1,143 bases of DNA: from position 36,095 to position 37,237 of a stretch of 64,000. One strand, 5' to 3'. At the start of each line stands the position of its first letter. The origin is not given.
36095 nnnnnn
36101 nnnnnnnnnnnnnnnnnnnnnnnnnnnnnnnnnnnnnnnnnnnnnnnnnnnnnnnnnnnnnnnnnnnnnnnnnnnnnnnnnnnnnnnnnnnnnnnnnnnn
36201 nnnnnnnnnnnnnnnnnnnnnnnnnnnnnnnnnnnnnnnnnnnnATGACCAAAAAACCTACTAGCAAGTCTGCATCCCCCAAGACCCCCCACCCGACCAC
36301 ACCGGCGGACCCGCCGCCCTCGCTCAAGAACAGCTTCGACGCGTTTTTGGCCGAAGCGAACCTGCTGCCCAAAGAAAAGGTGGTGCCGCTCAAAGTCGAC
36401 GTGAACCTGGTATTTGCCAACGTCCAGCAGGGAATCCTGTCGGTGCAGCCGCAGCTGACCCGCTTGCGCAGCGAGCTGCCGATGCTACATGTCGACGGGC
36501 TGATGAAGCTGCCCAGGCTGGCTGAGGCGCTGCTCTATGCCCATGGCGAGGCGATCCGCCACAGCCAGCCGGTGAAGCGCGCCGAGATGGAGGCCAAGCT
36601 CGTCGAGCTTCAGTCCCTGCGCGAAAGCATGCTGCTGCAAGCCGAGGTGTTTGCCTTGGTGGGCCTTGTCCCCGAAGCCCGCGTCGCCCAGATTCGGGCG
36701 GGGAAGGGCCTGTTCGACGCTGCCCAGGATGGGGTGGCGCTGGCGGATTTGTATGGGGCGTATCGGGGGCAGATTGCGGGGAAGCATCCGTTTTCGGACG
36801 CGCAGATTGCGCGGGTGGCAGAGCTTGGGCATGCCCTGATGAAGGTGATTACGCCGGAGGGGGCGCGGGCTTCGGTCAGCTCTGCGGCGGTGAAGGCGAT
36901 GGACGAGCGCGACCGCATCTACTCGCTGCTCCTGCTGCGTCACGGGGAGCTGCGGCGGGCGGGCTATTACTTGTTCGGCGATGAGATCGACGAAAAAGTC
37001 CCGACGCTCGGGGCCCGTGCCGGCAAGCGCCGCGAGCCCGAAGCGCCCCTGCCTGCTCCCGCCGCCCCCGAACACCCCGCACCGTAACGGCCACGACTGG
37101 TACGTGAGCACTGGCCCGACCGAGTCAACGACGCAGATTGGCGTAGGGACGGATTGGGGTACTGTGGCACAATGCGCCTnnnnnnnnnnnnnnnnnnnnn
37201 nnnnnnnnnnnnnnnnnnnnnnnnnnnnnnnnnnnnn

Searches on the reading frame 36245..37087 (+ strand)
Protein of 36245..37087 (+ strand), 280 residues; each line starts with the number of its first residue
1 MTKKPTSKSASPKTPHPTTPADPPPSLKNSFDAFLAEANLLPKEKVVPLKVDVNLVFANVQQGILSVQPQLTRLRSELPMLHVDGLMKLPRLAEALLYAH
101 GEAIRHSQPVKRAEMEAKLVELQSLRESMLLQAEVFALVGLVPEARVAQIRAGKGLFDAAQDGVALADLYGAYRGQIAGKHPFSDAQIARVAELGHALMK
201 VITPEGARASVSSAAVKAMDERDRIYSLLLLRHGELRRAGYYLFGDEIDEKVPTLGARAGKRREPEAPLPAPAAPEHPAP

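Call 4: search_protein_families(library=pfam, proteins=[window:36245-37087:+], max_evalue=0.01)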
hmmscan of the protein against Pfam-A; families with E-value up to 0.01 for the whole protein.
window:36245-37087:+ (280 aa): 0 families

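Call 9: search_protein_families(library=padloc, proteins=[window:36245-37087:+], max_evalue=0.01)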
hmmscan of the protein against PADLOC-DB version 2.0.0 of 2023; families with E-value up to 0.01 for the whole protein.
window:36245-37087:+ (280 aa): 0 families

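Call 10: find_encoding_contigs(protein=window:36245-37087:+, flank=10000, max_places=10)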
Protein window:36245-37087:+ (280 aa): no gene with exactly this product is on record in the collection.

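Call 23: find_related_loci(query=window:36245-37087:+, collection=genome_contigs, flank=10000)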
Query window:36245-37087:+ (280 aa) in genome_contigs; peptide patterns used: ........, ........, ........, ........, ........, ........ (x = any residue, [..] = any of these).
187 stretches matched a pattern; 3 encode a relative of the query (tblastn E <= 1e-3); 3 distinct loci.
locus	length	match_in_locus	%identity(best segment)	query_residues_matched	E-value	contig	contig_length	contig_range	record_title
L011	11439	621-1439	77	1-273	1e-121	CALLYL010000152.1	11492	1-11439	MAG TPA_asm: uncultured Myxococcales bacterium isolate SRR5676476_bin.50_CONCOCT_v1.1_MAG genome assembly, contig: ERZ72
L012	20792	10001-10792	70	1-264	1e-114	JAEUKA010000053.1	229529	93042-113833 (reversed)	MAG: Myxococcales bacterium isolate new MAG-83 k141_2498903, whole genome shotgun sequence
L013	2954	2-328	72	155-263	6e-51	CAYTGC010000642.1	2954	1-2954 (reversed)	MAG TPA_asm: uncultured Myxococcales bacterium isolate SRP189682_co2_104 genome assembly, contig: NODE_94485_length_2954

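Call 32: find_homologous_proteins(query=window:36245-37087:+, max_evalue=0.00001)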
Query window:36245-37087:+ (280 aa): 39 proteins with E <= 0.00001 among 8000 candidates.
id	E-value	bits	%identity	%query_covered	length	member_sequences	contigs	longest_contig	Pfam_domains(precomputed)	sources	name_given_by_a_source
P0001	1.0e-174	598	100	100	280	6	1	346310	-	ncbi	-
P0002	1.9e-167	574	97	100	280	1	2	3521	-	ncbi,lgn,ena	-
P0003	2.4e-167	573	97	100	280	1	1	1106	-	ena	-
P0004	7.9e-167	572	97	100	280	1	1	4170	-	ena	-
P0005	3.1e-159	547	92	98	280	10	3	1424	-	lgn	-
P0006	2.9e-135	468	81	98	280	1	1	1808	-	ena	-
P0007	8.2e-134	463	79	100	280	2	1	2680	-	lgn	-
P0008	1.6e-133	462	77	98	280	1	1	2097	-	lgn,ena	-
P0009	6.2e-133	461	78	94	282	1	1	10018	-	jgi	jgi:hypothetical protein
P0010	9.1e-133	460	78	95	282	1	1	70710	-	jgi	jgi:hypothetical protein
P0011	4.7e-132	458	78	94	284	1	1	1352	-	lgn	-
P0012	8.1e-132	457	78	94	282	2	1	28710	-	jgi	jgi:hypothetical protein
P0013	1.3e-131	456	77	100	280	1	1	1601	-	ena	-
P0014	6.4e-131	454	77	98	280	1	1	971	-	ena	-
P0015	2.1e-125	436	75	100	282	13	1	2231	-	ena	-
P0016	1.4e-119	417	72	94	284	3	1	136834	-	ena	-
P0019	2.0e-113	397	69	87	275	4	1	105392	-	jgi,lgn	jgi:hypothetical protein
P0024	4.4e-100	353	66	93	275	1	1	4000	-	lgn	-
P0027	4.6e-83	297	57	96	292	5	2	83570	-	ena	-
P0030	1.1e-77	280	56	85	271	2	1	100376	-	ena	-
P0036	4.9e-60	222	50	84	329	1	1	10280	-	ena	-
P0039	6.8e-37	146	41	78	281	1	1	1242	-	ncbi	-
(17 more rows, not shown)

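Call 34: search_protein_families(library=padloc, proteins=[L012:8278-9663:-, L012:7628-8275:-], max_evalue=0.001)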
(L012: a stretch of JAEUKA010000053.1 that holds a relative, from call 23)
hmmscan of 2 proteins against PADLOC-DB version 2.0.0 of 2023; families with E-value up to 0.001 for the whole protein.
L012:8278-9663:- (461 aa): 138 families (the best 25 are shown)
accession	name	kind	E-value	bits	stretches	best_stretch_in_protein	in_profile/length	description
PDLC00278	PtuA1|PtuA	-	1.4e-97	325.8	1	18-453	2-427/436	AAA ATPase domain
PDLC00277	PtuA1|PtuA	-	3.2e-86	288.2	1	19-440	3-405/423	AAA ATPase domain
PDLC00271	PtuA1|PtuA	-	1.1e-79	267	1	18-459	2-419/421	AAA ATPase domain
PDLC00298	PtuA1|PtuA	-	2e-79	265.6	1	18-453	2-416/423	AAA ATPase domain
PDLC00310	PtuA1|PtuA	-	3.5e-78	261.7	1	19-429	3-407/443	AAA ATPase domain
PDLC00275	PtuA1|PtuA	-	9.2e-71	237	1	160-449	44-338/348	AAA ATPase domain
PDLC02913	ATPase_I-A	-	2.2e-57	193.3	2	248-453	294-502/508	-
PDLC00311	PtuA1|PtuA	-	1.6e-55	186.9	1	19-451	3-447/455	AAA ATPase domain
PDLC00267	PtuA1|PtuA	-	3.4e-55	185.9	1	19-446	3-417/438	AAA ATPase domain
PDLC00299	PtuA1|PtuA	-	2.3e-53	180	2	248-453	307-521/535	AAA ATPase domain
PDLC00284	PtuA1|PtuA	-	2.9e-50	169.6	2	274-452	348-535/545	AAA ATPase domain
PDLC00272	PtuA1|PtuA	-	2.2e-47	160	2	273-454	253-443/444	AAA ATPase domain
PDLC00286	PtuA1|PtuA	-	5.5e-46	155.1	1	168-455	7-283/289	AAA ATPase domain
PDLC00279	PtuA1|PtuA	-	3.7e-38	129.8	2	277-456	226-412/416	AAA ATPase domain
PDLC00304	PtuA1|PtuA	-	3.5e-37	126.6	1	16-452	9-429/444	AAA ATPase domain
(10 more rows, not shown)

L012:7628-8275:- (215 aa): 29 families (the best 25 are shown)
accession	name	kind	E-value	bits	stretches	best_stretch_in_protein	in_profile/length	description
PDLC00322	PtuB1|PtuB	-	5.2e-40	135.6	1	1-180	1-165/215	Unknown function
PDLC02924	HNH_I-A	-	2.3e-30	104.1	1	1-178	1-158/198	-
PDLC00332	PtuB1|PtuB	-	2.8e-26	90.7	1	1-209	1-201/212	Unknown function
PDLC00346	PtuB1|PtuB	-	8e-20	69.7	1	1-192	1-182/214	Unknown function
PDLC00349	PtuB1|PtuB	-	1.1e-19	69.4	1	1-180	1-202/260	Unknown function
PDLC00314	PtuB1|PtuB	-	1.6e-19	68.5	1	1-166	1-156/156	Unknown function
PDLC00324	PtuB1|PtuB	-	9.1e-17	59.5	1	1-179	1-166/209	Unknown function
PDLC00338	PtuB1|PtuB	-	1.5e-15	55.4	1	1-96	1-106/261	Unknown function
PDLC00358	PtuB1|PtuB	-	4.8e-15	53.8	1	1-88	1-88/215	Unknown function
PDLC00326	PtuB1|PtuB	-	9e-15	53.1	1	1-96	1-97/197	Unknown function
PDLC00355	PtuB1|PtuB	-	1.5e-14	52.3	1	1-115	1-116/263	Unknown function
PDLC00320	PtuB1|PtuB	-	1.5e-12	45.8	1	21-185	18-167/202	Unknown function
PDLC00344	PtuB1|PtuB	-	1.9e-12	45.4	1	1-89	1-93/213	Unknown function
PDLC00334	PtuB1|PtuB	-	4.6e-12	44.3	1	7-88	8-90/222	Unknown function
PDLC00342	PtuB1|PtuB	-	1.3e-08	32.5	1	4-86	4-90/247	Unknown function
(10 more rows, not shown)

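Call 35: find_encoding_contigs(protein=P0001, flank=8000, max_places=4)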
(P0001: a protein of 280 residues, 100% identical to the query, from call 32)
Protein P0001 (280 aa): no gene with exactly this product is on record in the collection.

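Call 36: find_encoding_contigs(protein=P0010, flank=8000, max_places=3)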
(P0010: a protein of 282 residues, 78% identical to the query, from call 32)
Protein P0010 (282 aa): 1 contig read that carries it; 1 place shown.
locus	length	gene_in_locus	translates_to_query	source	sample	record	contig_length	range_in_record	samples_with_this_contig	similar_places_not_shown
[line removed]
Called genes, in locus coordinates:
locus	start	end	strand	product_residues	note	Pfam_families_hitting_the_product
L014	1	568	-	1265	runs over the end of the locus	-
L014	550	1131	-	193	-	-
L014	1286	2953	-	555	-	PF00890:FAD_binding_2 (faint), PF01494:FAD_binding_3 (weak), PF03486:HI0933_like (faint), PF07992:Pyr_redox_2 (faint), PF13454:NAD_binding_9 (faint), PF01593:Amino_oxidase (faint), PF01266:DAO (weak), PF21688:FAD-depend_C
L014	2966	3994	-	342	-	PF02089:Palm_thioest (weak)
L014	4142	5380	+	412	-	PF00069:Pkinase, PF07714:PK_Tyr_Ser-Thr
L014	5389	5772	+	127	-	-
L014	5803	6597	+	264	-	PF00248:Aldo_ket_red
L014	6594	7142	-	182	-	-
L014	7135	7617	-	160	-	-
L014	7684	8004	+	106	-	-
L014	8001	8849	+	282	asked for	-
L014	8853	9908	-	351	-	-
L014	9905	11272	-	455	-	PF02463:SMC_N (faint), PF13175:AAA_15, PF13476:AAA_23, PF13304:AAA_21, PF13175:AAA_15 (weak)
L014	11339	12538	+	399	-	PF20030:bpMoxR, PF07726:AAA_3, PF07728:AAA_5, PF17863:AAA_lid_2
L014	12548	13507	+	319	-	PF01882:DUF58, PF13519:VWA_2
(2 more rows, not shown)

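Call 37: find_encoding_contigs(protein=P0016, flank=8000, max_places=3)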
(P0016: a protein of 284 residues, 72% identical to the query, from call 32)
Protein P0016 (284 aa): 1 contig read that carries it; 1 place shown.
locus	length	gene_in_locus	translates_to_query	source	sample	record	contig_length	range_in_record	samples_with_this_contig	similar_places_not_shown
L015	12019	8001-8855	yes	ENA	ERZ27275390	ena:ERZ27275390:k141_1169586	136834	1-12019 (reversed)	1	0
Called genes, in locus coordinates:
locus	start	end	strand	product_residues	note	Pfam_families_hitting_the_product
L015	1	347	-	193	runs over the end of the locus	-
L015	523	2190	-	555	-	PF01593:Amino_oxidase (faint), PF00890:FAD_binding_2 (faint), PF01266:DAO (faint), PF03486:HI0933_like (faint), PF07992:Pyr_redox_2 (faint), PF13454:NAD_binding_9 (faint), PF21688:FAD-depend_C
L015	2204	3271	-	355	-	PF02089:Palm_thioest (weak)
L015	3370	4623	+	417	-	PF00069:Pkinase, PF07714:PK_Tyr_Ser-Thr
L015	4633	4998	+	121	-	-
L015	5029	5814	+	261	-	PF00248:Aldo_ket_red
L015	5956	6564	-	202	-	-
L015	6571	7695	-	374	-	PF13175:AAA_15 (weak), PF13304:AAA_21, PF13175:AAA_15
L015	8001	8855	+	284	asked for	-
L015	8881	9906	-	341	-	-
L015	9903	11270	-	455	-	PF02463:SMC_N (weak), PF13175:AAA_15, PF13476:AAA_23, PF13304:AAA_21, PF13175:AAA_15 (weak)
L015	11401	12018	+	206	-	?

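Call 43: find_encoding_contigs(protein=P0019, flank=6000, max_places=2)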
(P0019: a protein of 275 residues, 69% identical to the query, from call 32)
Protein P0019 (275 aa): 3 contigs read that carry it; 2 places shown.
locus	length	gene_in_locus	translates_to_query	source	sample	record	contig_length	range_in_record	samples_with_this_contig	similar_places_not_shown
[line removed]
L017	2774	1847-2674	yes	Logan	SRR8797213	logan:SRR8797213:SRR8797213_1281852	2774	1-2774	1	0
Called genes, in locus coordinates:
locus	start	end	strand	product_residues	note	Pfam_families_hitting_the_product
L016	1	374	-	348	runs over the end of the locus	PF00561:Abhydrolase_1, PF02089:Palm_thioest (weak), PF12697:Abhydrolase_6 (weak), PF07819:PGAP1 (weak)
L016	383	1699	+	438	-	PF00069:Pkinase, PF07714:PK_Tyr_Ser-Thr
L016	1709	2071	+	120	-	-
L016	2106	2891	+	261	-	PF00248:Aldo_ket_red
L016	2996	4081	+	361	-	PF06505:XylR_N, PF02830:V4R, PF01740:STAS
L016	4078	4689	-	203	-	-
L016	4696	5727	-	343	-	PF13175:AAA_15, PF13304:AAA_21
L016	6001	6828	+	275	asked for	-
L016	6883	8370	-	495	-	PF00370:FGGY_N, PF02782:FGGY_C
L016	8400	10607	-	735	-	PF07584:BatA, PF13519:VWA_2 (weak)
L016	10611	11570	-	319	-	PF01882:DUF58, PF13519:VWA_2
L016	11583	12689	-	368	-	PF20030:bpMoxR, PF07726:AAA_3, PF07728:AAA_5, PF17863:AAA_lid_2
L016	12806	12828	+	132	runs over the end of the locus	PF04138:GtrA_DPMS_TM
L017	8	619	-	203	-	-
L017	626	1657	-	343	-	PF13175:AAA_15, PF13304:AAA_21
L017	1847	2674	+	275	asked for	-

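Call 44: find_encoding_contigs(protein=P0027, flank=6000, max_places=2)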
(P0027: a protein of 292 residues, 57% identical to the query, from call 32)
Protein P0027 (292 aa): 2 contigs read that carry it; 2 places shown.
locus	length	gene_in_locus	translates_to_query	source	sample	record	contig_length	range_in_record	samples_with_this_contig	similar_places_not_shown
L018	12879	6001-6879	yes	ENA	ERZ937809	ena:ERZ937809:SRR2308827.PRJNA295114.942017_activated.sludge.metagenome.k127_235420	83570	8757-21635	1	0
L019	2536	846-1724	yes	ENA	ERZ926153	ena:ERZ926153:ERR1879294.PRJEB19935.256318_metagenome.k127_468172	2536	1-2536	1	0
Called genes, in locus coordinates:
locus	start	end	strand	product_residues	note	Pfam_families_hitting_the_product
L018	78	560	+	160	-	-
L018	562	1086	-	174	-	PF00578:AhpC-TSA, PF08534:Redoxin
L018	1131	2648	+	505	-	PF08308:PEGA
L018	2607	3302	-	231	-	PF05258:DciA (weak)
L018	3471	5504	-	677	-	-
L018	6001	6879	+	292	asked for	-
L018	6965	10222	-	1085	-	PF07695:7TMR-DISM_7TM, PF01590:GAF, PF13185:GAF_2 (weak), PF13492:GAF_3, PF00069:Pkinase, PF07714:PK_Tyr_Ser-Thr, PF00069:Pkinase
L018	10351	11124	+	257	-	PF01925:TauE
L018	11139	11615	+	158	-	-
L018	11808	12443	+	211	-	-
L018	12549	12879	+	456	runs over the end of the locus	PF01073:3Beta_HSD, PF01370:Epimerase, PF02719:Polysacc_synt_2, PF04321:RmlD_sub_bind, PF16363:GDP_Man_Dehyd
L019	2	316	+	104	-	?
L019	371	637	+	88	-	-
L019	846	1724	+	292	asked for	-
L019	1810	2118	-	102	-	PF00069:Pkinase, PF07714:PK_Tyr_Ser-Thr (weak)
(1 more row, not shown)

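Call 45: find_encoding_contigs(protein=P0030, flank=6000, max_places=2)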
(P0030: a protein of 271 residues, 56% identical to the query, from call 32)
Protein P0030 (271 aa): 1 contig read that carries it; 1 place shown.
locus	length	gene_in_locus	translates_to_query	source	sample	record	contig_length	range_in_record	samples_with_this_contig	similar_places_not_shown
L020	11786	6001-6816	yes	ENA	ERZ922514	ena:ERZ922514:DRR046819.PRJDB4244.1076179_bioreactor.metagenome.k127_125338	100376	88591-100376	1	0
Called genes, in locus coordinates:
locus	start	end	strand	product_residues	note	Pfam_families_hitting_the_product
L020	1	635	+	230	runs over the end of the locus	-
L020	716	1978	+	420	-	PF00155:Aminotran_1_2, PF01053:Cys_Met_Meta_PP (weak), PF01212:Beta_elim_lyase (weak)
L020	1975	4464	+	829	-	PF00012:HSP70, PF06723:MreB_Mbl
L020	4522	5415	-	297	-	-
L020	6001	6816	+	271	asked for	-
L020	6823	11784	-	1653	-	?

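Call 50: search_solved_structures(query=A1, max_evalue=10)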
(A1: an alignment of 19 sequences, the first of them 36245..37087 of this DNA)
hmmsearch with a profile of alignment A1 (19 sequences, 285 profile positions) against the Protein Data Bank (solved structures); distinct sequences matched with E-value up to 10: 6.
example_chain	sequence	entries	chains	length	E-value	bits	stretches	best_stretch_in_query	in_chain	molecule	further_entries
6tms_G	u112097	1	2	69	0.39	13.1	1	83-138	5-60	a novel designed pore protein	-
6tms_A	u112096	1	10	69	0.47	12.9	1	83-138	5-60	a novel designed pore protein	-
6tj1_A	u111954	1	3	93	0.49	12.8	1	82-138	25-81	De novo designed WSHC6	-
1z6y_A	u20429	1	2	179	2.1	10.8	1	218-251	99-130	ADP-ribosylation factor-like protein 5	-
2h17_A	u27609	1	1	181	2.1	10.7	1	218-251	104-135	ADP-ribosylation factor-like protein 5A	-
2h16_A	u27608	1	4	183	2.2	10.7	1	218-251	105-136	ADP-ribosylation factor-like protein 5A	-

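Call 51: search_protein_families(library=ncbifam, proteins=[window:36245-37087:+, P0027, P0039], max_evalue=1)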
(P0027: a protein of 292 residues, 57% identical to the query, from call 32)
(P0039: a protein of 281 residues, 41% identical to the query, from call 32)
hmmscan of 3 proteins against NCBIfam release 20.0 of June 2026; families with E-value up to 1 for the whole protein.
window:36245-37087:+ (280 aa): 0 families

P0027 (292 aa): 0 families

P0039 (281 aa): 1 family
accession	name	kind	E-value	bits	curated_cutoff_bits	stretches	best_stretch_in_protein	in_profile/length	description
NF001071.0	PRK00118.2-1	equivalog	0.014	15.8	160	1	81-125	36-80/117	putative DNA-binding protein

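Call 52: search_protein_families(library=phrogs, proteins=[window:36245-37087:+, P0027, P0039], max_evalue=1)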
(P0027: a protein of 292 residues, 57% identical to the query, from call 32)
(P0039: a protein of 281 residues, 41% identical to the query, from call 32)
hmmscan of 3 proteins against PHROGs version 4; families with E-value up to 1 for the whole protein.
window:36245-37087:+ (280 aa): 1 family
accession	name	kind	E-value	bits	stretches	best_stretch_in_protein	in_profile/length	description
phrog_16679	-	unknown function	0.078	13.9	1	191-234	25-67/67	-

P0027 (292 aa): 1 family
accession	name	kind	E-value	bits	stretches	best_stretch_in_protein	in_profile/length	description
phrog_12765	-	unknown function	0.54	11.9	0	104-116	30-42/72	-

P0039 (281 aa): 2 families
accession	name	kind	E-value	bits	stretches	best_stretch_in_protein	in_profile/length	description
phrog_7456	-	unknown function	0.015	16.5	0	224-242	58-76/90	-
phrog_21193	-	connector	0.3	12.6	0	167-231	5-67/104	head-tail connector protein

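Call 54: predict_structure(alignment_id=A1)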
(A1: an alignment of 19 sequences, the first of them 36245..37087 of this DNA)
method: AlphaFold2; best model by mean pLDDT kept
length: 280 residues; sequences in the alignment: 19
mean_pLDDT: 82.4   pTM: 0.55
mean pLDDT of the five models: 82.4, 81.7, 80.7, 80.2, 79.7
residues with pLDDT >= 90: 174; 70-90: 45; 50-70: 18; < 50: 43
segments of 3 or more residues with pLDDT < 50: 1-24, 261-269, 271-280
pLDDT, mean of each block of 10 residues (from residue 1): 41 43 67 95 93 94 94 90 90 95 77 82 94 95 94 88 95 92 93 91 63 85 97 94 93 84 46 45
secondary structure, 60 per line:
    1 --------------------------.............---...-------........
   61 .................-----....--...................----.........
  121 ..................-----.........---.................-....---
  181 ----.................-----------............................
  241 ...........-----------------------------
elements in order: H27-39 H53-77 H83-86 H89-107 H112-138 H144-152 H156-172 H174-177 H185-201 H213-251

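Call 58: fold_search(model_id=the predicted structure, library=pdb)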
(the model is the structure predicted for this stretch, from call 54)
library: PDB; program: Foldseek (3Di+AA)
matches with E <= 10: 349; with E <= 0.001: 0
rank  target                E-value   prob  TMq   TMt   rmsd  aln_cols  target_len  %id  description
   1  8d9p                  2.4e-01  0.25  0.16  0.22  33.4       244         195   11  De Novo Photosynthetic Reaction Center Protein Equipped with Heme B and Mn(II) cations (released 2022-09-28)
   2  5vjs                  2.8e-01  0.15  0.13  0.18  33.1       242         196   13  De Novo Photosynthetic Reaction Center Protein Equipped with Heme B, a synthetic Zn porphyrin, and Zn(II) cations (released 2018-04-25)
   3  8y6v_G                5.0e-01  0.23  0.25  0.24  19.0       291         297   14  Near-atomic structure of icosahedrally averaged jumbo bacteriophage PhiKZ capsid (released 2024-08-14)
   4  6iv1_C                5.2e-01  0.15  0.16  0.16  21.6       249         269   14  Crystal structure of a bacterial Bestrophin homolog from Klebsiella pneumoniae with a mutation I180T (released 2019-11-13)
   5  5x87_C                5.4e-01  0.21  0.20  0.21  16.0       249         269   16  Crystal structure of a bacterial Bestrophin homolog from Klebsiella pneumoniae with a mutation L177T (released 2017-11-01)
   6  6iv4_B                5.9e-01  0.18  0.18  0.19  15.3       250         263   14  Crystal structure of a bacterial Bestrophin homolog from Klebsiella pneumoniae with a mutation W252F (released 2019-11-13)
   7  4wd7_C                5.9e-01  0.15  0.17  0.18  17.8       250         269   15  Crystal structure of a bacterial Bestrophin homolog from Klebsiella pneumoniae by Zn-SAD phasing (released 2014-10-01)
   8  6ixf_A                6.8e-01  0.10  0.15  0.17  24.0       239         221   13  Crystal structure of SeMet apo SH3BP5 (P41) (released 2019-03-20)
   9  6ivm_C                7.1e-01  0.20  0.21  0.22  16.5       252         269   15  Crystal structure of a membrane protein P143A (released 2019-11-06)
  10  6ivw_A                7.4e-01  0.11  0.14  0.14  16.7       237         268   14  Crystal structure of a bacterial Bestrophin homolog from Klebsiella pneumoniae with a mutation D269A (released 2019-11-13)
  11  5ogk_A                7.4e-01  0.06  0.12  0.12  26.7       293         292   10  Crystal structure of a nucleotide sugar transporter with bound nucleotide sugar. (released 2017-11-22)
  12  6iv0_C                7.8e-01  0.12  0.15  0.16  17.8       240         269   14  Crystal structure of a bacterial Bestrophin homolog from Klebsiella pneumoniae with a mutation I180A (released 2019-11-13)
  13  5ogk_G                7.8e-01  0.06  0.12  0.11  26.4       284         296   13  Crystal structure of a nucleotide sugar transporter with bound nucleotide sugar. (released 2017-11-22)
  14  8waf                  8.9e-01  0.09  0.13  0.16  22.4       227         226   15  Crystal structure of the C-terminal fragment (residues 756-982 with the C864S mutation) of Arabidopsis thaliana CHUP1 (released 2024-01-17)
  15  1v9d_D                8.9e-01  0.08  0.15  0.14  28.0       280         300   12  Crystal structure of the core FH2 domain of mouse mDia1 (released 2004-03-09)
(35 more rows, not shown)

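Call 61: find_encoding_contigs(protein=P0036, flank=5000, max_places=2)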
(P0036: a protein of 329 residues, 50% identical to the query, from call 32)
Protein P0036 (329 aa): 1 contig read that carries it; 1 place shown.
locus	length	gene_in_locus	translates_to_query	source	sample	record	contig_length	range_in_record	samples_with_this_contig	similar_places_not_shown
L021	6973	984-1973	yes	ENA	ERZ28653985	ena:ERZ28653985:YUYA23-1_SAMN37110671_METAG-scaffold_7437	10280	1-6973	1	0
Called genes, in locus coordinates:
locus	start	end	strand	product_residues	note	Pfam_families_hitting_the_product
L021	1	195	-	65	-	?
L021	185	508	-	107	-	-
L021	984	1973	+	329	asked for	-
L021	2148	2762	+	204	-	PF02798:GST_N, PF13409:GST_N_2, PF13417:GST_N_3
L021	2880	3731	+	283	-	-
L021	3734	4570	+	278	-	PF15540:Ntox47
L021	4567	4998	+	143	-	PF20541:DUF6756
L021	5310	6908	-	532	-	PF15902:Sortilin-Vps10 (faint), PF14870:PSII_BNR (weak)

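Call 62: find_encoding_contigs(protein=P0024, flank=5000, max_places=2)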
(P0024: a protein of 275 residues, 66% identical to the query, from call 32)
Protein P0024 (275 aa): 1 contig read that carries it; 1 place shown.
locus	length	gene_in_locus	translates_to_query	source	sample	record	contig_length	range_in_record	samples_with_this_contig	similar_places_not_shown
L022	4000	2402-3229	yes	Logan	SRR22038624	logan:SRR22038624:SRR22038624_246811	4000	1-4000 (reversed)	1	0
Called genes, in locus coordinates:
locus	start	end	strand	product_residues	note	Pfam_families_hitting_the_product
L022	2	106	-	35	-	?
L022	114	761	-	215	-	-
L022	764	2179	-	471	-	PF02463:SMC_N, PF13175:AAA_15, PF13476:AAA_23, PF13304:AAA_21, PF13175:AAA_15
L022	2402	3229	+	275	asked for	-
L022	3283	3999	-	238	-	?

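Call 69: search_protein_representatives(alignment_id=A1)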
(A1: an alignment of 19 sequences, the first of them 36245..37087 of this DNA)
Query: 19 sequences, 285 profile positions. Proteins with E-value up to 0.001 (for the whole library): 2784; up to 1e-10: 1577; up to 1e-30: 424. The best 150 are listed.
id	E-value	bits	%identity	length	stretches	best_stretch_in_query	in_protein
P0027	2.2e-118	411.0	-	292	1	5-270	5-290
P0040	2.2e-102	358.6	-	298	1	13-281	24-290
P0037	2.3e-100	351.9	-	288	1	11-273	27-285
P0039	9.2e-96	336.8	-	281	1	13-282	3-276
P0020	3.7e-91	321.7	-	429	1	1-205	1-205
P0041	6.1e-83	294.7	-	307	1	3-281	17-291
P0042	4.4e-81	288.7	-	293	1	3-279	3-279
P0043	9.0e-79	281.1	-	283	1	1-280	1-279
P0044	2.3e-75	269.9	-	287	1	5-271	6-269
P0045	3.5e-71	256.2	-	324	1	18-267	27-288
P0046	6.1e-70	252.1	-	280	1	10-275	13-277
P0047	1.0e-68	248.1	-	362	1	9-276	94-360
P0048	4.9e-68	245.8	-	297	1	9-282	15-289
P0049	9.9e-66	238.3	-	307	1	3-267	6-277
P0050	2.0e-65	237.3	-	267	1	11-264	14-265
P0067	5.3e-59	216.2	-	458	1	18-275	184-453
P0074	6.2e-58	212.7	-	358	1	18-280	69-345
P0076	1.3e-57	211.6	-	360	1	7-271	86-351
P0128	1.5e-52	195.0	-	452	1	6-271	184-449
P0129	1.5e-52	195.0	-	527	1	8-279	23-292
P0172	1.5e-49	185.2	-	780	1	6-271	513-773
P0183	1.5e-48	181.9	-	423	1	132-279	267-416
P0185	1.7e-48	181.7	-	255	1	26-274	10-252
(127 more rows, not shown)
